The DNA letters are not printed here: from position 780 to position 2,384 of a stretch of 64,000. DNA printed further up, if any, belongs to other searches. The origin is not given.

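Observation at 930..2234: Unusual fusion of a HemK/PrmC-type methyltransferase with GTP cyclohydrolase II, coupled to a divergent NAPRTase-like gene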

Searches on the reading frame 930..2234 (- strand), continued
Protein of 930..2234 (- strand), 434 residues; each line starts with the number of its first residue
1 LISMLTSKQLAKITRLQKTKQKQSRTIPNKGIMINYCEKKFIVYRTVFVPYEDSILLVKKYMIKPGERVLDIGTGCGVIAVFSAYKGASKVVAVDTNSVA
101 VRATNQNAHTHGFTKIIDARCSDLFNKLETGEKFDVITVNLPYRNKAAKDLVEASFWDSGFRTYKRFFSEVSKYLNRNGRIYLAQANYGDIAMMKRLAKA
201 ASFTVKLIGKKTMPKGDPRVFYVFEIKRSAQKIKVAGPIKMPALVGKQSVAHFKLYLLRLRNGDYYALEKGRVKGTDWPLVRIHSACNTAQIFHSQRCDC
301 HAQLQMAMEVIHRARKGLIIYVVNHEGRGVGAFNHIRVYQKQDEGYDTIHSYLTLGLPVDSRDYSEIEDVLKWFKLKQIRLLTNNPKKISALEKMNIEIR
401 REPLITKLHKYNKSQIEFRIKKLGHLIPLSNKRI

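Call 47: list_cluster_members(proteins=[P0144, P0149, P0156, P0164, P0174, P0173, P0193, P0205, P0233, P0127])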
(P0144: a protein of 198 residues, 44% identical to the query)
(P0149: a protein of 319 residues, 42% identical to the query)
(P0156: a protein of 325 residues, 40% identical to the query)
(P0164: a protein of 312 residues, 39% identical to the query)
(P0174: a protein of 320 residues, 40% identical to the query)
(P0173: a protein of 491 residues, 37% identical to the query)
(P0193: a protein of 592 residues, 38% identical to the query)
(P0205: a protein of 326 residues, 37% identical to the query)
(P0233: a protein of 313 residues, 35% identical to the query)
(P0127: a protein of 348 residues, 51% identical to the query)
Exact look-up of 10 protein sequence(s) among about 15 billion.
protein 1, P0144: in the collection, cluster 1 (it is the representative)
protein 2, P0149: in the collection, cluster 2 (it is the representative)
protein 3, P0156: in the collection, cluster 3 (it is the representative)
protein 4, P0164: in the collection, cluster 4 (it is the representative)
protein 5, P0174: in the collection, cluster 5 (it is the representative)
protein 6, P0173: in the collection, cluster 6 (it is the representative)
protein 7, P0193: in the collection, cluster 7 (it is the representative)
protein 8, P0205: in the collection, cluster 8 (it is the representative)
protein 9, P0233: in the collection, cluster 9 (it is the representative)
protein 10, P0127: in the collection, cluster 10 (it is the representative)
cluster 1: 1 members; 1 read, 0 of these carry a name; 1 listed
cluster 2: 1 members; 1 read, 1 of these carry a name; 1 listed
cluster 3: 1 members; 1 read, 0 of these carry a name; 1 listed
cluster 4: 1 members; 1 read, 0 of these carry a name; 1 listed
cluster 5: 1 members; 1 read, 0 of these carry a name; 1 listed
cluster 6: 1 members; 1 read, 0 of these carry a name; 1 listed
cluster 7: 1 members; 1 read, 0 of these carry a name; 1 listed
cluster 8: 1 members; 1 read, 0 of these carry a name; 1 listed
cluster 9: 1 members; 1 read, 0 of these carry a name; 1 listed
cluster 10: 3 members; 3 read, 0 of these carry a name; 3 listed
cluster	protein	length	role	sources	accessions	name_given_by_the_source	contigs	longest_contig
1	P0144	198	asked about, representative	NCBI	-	-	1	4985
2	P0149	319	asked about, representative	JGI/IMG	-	GTP cyclohydrolase II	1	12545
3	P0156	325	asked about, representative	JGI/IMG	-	-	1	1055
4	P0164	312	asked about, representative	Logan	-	-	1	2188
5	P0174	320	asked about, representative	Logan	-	-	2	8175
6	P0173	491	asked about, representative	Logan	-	-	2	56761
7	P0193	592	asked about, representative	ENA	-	-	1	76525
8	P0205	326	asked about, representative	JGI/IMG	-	-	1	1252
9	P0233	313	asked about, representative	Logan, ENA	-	-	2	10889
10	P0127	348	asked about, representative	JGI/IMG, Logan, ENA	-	-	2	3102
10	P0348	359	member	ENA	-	-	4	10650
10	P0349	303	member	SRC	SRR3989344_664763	-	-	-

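Call 48: find_encoding_contigs(protein=P0346, flank=8000, max_places=6)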
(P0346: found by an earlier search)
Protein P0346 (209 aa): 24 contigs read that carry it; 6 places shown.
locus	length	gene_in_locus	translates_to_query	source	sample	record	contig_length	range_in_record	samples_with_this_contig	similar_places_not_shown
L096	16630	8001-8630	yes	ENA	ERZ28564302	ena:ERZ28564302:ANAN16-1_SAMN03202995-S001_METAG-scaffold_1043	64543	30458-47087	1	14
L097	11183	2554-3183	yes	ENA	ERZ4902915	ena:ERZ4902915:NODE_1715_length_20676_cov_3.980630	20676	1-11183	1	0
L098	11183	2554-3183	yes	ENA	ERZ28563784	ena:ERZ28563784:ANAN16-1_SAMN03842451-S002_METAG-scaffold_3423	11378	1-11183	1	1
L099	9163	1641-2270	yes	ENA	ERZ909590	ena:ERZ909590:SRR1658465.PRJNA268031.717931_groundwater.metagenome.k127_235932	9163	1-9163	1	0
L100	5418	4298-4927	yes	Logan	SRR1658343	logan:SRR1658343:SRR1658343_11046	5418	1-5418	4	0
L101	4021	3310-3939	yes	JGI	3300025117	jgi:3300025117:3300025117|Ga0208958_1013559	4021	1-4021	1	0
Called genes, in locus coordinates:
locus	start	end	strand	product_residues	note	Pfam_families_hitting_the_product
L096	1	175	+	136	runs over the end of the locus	-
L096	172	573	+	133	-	PF00238:Ribosomal_L14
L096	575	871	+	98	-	-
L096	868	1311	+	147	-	PF16906:Ribosomal_L26, PF00467:KOW (weak)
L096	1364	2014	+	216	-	PF08071:RS4NT (weak), PF00900:Ribosomal_S4e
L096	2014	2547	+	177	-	PF00281:Ribosomal_L5 (weak), PF00673:Ribosomal_L5_C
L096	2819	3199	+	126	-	PF00410:Ribosomal_S8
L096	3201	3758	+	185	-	PF00347:Ribosomal_L6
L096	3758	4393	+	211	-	PF01655:Ribosomal_L32e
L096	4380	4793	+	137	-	PF01280:Ribosomal_L19e, PF25476:Ribosomal_L19e_C (weak)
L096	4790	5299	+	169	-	PF17144:Ribosomal_L5e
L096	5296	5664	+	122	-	-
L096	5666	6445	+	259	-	PF00333:Ribosomal_S5, PF03719:Ribosomal_S5_C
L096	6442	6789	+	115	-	-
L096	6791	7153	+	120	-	PF00327:Ribosomal_L30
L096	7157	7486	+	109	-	PF03819:MazG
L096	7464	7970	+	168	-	PF00828:Ribosomal_L27A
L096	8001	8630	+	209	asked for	PF00925:GTP_cyclohydro2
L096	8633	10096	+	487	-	PF10559:Plug_translocon (faint), PF00344:SecY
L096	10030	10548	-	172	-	PF00078:RVT_1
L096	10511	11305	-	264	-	-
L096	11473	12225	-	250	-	-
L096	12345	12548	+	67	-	-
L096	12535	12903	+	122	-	PF01850:PIN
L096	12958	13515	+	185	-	PF01956:EMC3_TMCO1 (weak)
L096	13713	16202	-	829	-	-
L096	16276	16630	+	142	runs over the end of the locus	PF02996:Prefoldin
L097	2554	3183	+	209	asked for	PF00925:GTP_cyclohydro2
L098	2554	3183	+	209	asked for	PF00925:GTP_cyclohydro2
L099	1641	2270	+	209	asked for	PF00925:GTP_cyclohydro2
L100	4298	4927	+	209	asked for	PF00925:GTP_cyclohydro2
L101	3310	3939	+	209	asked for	PF00925:GTP_cyclohydro2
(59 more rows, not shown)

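Call 49: find_encoding_contigs(protein=P0179, flank=8000, max_places=2)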
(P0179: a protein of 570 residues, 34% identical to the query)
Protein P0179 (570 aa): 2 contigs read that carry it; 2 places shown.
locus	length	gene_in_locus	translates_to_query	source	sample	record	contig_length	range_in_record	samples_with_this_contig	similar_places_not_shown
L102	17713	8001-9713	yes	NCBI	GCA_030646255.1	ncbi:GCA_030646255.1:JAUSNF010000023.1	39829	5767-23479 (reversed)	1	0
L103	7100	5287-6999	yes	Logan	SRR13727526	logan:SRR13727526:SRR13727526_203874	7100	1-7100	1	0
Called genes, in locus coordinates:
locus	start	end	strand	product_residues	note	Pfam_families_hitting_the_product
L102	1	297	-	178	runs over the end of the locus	PF02572:CobA_CobO_BtuR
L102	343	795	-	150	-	PF22811:Zn_ribbon_NrdR, PF03477:ATP-cone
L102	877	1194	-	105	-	PF04014:MazE_antitoxin (weak)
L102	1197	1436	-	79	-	-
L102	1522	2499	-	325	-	PF03706:LPG_synthase_TM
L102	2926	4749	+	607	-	-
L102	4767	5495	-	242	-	-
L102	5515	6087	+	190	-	PF00753:Lactamase_B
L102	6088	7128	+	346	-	PF01073:3Beta_HSD, PF01370:Epimerase, PF04321:RmlD_sub_bind, PF05368:NmrA, PF13460:NAD_binding_10, PF16363:GDP_Man_Dehyd, PF07993:NAD_binding_4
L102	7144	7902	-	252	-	PF01978:TrmB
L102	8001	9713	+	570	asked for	PF13489:Methyltransf_23, PF02475:TRM5-TYW2_MTfase (weak), PF05175:MTS, PF06325:PrmA, PF13847:Methyltransf_31, PF01170:UPF0020 (weak), PF13649:Methyltransf_25, PF00925:GTP_cyclohydro2, +2 more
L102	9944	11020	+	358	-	PF00586:AIRS, PF02769:AIRS_C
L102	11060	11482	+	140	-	PF00011:HSP20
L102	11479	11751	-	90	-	-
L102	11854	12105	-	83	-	-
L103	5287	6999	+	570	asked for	PF13489:Methyltransf_23, PF02475:TRM5-TYW2_MTfase (weak), PF05175:MTS, PF06325:PrmA, PF13847:Methyltransf_31, PF01170:UPF0020 (weak), PF13649:Methyltransf_25, PF00925:GTP_cyclohydro2, +2 more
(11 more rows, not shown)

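Call 50: search_solved_structures(query=L001:11296-12684:+, max_evalue=1e-10, show_alignments=3)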
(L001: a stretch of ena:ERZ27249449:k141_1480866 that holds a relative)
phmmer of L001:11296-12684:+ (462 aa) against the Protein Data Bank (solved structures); distinct sequences matched with E-value up to 1e-10: 3.
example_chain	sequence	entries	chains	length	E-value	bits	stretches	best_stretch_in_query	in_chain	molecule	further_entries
2f7f_A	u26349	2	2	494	2.6e-42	148.6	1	29-379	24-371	nicotinate phosphoribosyltransferase, putative | NICOTINATE PHOSPHORIBOSYLTRANSFERASE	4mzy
4yub_A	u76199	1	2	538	2e-22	83.1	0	224-393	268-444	Nicotinate phosphoribosyltransferase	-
2i14_A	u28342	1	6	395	2.7e-11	46.4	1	93-427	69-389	Nicotinate-nucleotide pyrophosphorylase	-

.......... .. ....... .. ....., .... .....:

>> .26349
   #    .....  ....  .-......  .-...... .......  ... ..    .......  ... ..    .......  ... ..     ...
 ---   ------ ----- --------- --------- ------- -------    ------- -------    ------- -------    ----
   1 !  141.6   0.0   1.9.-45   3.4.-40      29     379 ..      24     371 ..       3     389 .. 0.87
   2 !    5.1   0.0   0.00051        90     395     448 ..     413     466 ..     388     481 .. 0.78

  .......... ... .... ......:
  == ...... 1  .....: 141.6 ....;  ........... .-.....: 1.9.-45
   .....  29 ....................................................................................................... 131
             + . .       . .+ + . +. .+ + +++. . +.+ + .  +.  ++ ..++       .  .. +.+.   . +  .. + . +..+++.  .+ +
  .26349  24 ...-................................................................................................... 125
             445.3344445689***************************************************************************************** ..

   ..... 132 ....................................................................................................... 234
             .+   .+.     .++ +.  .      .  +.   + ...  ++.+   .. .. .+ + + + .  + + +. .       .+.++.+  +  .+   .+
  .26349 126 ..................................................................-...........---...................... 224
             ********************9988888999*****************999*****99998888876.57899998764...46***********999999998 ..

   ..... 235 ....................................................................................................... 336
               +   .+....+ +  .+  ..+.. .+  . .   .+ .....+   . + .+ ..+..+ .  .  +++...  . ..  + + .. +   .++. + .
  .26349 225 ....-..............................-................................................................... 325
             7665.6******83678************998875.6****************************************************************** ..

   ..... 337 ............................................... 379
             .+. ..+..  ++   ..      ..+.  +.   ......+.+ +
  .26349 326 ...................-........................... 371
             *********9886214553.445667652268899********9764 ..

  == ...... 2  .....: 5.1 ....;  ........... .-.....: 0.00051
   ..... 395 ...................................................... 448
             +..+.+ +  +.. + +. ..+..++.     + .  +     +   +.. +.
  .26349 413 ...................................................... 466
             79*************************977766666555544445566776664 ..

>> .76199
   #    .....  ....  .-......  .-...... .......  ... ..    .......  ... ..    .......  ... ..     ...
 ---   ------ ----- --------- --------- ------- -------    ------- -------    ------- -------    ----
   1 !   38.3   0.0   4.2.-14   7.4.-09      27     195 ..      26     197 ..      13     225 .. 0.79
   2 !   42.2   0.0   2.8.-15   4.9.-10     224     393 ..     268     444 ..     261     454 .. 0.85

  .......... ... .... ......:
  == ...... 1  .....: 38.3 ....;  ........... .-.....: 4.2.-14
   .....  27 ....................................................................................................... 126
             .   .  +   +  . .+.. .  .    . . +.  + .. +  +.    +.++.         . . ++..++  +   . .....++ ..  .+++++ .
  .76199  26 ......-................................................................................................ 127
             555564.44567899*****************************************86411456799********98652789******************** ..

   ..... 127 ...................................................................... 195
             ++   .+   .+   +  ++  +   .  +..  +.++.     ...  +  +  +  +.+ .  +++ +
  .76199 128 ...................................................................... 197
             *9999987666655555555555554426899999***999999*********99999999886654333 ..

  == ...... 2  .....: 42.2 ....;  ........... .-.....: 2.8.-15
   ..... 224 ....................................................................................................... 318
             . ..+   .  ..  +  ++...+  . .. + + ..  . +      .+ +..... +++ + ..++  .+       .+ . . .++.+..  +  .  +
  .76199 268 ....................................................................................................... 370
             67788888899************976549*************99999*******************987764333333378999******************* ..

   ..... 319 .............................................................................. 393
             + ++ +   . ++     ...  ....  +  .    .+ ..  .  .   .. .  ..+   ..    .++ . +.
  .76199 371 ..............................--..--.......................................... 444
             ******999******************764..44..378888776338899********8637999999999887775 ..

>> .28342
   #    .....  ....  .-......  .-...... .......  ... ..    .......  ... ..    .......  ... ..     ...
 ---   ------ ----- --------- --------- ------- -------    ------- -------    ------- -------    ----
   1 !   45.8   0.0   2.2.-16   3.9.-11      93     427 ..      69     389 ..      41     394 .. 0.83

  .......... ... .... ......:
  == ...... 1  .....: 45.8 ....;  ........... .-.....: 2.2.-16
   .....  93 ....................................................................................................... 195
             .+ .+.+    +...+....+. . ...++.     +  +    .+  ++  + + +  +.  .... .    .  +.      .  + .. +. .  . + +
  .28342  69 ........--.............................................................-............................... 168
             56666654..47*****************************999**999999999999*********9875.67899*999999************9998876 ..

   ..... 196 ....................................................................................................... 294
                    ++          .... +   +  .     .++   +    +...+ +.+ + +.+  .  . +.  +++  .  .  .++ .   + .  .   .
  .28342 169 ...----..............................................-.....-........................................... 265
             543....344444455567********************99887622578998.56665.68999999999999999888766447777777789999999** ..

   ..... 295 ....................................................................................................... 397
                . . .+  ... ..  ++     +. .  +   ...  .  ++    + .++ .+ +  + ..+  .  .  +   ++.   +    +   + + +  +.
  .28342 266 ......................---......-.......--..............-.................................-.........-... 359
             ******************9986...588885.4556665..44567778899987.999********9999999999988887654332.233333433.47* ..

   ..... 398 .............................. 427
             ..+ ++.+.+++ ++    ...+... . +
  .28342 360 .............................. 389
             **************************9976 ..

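Call 61: find_encoding_contigs(protein=P0173, flank=10000, max_places=2)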
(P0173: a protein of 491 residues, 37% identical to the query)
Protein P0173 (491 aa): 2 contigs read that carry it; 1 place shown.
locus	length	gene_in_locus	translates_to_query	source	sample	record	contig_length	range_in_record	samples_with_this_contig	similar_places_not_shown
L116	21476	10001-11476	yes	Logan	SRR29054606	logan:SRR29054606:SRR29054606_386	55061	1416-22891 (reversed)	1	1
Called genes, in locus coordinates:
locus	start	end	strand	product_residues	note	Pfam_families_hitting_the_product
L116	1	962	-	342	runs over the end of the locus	-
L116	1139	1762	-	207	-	PF09414:RNA_ligase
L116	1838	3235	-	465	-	PF13196:DUF4012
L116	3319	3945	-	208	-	-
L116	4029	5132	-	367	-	PF13439:Glyco_transf_4, PF00534:Glycos_transf_1, PF13692:Glyco_trans_1_4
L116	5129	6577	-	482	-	PF13727:CoA_binding_3, PF02397:Bac_transf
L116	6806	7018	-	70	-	-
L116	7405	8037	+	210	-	PF22769:DCD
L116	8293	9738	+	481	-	-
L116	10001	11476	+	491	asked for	PF00925:GTP_cyclohydro2, PF00383:dCMP_cyt_deam_1, PF14437:MafB19-deam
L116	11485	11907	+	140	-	PF00892:EamA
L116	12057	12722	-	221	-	-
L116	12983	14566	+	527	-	-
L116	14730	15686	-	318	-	-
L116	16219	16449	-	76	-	-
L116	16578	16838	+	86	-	PF03144:GTP_EFTU_D2 (faint)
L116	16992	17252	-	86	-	PF00462:Glutaredoxin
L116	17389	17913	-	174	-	PF04191:PEMT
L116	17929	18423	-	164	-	-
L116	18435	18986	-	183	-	-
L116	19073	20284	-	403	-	PF02366:PMT, PF13231:PMT_2, PF02366:PMT, PF16192:PMT_4TMC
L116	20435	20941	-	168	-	-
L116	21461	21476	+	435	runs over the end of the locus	PF03583:LIP, PF12146:Hydrolase_4, PF00326:Peptidase_S9 (faint)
